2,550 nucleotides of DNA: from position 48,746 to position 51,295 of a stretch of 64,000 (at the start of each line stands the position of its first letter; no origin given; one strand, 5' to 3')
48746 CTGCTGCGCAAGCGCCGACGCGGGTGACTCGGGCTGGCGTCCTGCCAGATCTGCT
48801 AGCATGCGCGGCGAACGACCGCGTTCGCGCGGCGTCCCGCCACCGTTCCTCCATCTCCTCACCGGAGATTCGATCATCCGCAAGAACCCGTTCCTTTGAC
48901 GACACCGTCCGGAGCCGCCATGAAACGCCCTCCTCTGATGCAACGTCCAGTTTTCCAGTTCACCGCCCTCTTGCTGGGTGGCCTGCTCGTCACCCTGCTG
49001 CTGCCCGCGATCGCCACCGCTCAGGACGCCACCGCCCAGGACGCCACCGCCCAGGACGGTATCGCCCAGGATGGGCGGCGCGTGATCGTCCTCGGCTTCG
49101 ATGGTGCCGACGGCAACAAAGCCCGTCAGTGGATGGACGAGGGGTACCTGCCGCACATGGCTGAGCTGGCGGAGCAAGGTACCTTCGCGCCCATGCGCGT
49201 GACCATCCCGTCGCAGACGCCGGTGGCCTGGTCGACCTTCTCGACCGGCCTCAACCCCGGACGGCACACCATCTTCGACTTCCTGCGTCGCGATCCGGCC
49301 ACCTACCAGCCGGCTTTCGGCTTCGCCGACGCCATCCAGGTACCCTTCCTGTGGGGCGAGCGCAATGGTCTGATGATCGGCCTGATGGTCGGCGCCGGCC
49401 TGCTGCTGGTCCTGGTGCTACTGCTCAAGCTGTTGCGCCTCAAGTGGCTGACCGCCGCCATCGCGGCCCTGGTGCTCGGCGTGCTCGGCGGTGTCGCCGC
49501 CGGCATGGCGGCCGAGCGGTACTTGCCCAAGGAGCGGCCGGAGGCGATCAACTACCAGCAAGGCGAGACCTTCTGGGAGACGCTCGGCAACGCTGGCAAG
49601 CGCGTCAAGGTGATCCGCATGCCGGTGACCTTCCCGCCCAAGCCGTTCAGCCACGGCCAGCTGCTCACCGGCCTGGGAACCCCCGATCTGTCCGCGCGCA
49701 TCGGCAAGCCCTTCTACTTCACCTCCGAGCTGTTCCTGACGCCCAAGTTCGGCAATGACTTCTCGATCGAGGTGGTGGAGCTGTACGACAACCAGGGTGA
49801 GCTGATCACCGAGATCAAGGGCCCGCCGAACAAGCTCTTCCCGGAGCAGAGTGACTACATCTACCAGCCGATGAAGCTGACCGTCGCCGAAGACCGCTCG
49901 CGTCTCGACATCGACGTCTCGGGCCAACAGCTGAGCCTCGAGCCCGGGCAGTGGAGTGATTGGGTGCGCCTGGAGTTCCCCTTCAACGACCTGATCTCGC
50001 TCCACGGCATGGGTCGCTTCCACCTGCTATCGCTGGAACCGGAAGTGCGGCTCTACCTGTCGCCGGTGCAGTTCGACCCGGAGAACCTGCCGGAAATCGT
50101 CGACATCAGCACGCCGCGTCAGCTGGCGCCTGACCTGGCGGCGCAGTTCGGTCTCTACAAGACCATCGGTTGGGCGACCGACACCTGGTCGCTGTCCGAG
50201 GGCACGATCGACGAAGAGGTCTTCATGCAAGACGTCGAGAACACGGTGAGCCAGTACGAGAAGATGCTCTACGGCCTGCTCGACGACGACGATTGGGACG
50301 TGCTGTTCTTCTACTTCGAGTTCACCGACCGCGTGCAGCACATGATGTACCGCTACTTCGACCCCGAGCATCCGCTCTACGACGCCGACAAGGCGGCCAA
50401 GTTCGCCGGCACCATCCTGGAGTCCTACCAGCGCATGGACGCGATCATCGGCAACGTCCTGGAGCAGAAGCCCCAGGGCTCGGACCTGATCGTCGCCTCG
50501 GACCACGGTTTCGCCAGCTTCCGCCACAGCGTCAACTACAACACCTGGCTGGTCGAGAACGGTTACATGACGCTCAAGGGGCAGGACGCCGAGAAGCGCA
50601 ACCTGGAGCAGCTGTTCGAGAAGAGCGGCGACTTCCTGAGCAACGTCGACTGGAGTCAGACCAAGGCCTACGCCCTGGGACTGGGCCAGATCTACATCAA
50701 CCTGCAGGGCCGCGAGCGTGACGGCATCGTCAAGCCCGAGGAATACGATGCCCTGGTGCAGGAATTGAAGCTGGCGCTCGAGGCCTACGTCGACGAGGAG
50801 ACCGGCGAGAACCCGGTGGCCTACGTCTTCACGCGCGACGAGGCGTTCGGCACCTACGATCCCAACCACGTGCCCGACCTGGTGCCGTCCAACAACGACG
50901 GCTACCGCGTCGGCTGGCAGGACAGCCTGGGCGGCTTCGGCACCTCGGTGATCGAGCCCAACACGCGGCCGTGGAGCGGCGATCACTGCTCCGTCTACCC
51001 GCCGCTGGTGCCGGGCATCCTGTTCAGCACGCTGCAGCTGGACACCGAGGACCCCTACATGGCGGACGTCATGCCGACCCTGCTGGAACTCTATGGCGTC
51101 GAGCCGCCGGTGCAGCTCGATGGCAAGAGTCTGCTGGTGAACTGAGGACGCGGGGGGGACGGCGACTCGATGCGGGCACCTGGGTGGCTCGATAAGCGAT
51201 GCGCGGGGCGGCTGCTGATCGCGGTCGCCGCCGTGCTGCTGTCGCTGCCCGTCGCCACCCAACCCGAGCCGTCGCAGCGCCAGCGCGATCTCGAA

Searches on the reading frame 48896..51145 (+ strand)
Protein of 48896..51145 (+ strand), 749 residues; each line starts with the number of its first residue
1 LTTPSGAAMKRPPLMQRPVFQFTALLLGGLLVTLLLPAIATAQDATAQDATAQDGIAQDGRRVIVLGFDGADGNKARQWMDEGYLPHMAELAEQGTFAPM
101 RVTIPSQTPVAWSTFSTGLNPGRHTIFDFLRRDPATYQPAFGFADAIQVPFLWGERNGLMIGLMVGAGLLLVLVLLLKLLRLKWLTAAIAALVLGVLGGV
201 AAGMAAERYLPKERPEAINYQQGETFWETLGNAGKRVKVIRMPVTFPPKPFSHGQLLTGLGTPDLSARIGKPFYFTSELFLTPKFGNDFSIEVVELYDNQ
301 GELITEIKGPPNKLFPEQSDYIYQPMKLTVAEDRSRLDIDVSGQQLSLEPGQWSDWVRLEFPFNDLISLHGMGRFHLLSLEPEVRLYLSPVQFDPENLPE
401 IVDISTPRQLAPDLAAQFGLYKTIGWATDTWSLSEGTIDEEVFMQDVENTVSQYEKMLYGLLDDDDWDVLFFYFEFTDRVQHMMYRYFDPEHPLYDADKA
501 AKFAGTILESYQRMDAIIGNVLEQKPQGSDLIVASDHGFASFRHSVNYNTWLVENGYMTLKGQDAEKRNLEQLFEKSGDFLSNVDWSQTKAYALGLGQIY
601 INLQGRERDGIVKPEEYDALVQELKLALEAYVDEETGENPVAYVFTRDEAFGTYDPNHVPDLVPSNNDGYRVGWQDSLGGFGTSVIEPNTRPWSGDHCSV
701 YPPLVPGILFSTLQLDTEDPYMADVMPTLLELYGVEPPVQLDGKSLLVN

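Call 69: search_protein_families(library=pfam, proteins=[window:48896-51145:+], max_evalue=0.001)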
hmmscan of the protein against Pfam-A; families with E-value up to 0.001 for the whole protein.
window:48896-51145:+ (749 aa): 1 family
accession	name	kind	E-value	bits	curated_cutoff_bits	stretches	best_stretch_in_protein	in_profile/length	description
PF01663.27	Phosphodiest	-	2.2e-36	126.6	23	2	431-673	148-324/342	Type I phosphodiesterase / nucleotide pyrophosphatase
